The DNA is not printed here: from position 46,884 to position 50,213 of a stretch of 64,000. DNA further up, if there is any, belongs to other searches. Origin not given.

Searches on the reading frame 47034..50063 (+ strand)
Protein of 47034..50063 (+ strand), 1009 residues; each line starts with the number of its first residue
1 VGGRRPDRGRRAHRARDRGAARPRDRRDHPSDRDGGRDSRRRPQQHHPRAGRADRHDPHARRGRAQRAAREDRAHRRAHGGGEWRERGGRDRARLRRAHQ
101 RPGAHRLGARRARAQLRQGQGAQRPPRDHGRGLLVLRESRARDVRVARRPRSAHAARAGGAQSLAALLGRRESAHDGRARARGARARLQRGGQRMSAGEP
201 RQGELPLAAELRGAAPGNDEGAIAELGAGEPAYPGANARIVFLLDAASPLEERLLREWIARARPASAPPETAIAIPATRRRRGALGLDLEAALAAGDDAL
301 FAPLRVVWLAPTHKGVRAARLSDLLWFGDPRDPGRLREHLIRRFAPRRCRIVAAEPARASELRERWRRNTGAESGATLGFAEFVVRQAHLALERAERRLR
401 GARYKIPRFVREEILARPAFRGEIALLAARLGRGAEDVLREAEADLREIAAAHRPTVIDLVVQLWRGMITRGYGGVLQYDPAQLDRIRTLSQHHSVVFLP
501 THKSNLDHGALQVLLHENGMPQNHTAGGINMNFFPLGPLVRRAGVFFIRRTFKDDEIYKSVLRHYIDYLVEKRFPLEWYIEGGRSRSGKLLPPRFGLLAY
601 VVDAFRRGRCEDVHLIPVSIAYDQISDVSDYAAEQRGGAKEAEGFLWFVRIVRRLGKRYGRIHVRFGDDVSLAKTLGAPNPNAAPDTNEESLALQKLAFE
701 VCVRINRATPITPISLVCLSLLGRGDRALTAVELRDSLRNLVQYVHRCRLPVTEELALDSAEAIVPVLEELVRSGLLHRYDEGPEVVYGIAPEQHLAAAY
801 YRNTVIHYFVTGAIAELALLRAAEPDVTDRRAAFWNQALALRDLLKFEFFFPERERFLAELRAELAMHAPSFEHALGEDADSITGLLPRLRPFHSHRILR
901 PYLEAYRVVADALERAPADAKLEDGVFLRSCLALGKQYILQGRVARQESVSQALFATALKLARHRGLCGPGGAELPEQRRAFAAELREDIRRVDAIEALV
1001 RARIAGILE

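Call 59: search_protein_families(library=pfam, proteins=[window:47034-50063:+], max_evalue=0.00001)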
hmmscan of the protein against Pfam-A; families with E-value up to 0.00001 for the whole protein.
window:47034-50063:+ (1009 aa): 2 families
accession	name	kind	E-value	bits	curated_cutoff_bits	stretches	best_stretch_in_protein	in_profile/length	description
PF19277.4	GPAT_C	-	5.2e-77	259.9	25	1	631-967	1-340/344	Glycerol-3-phosphate acyltransferase C-terminal region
PF01553.26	Acyltransferase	-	1.2e-15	57.9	23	1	489-620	9-131/132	Acyltransferase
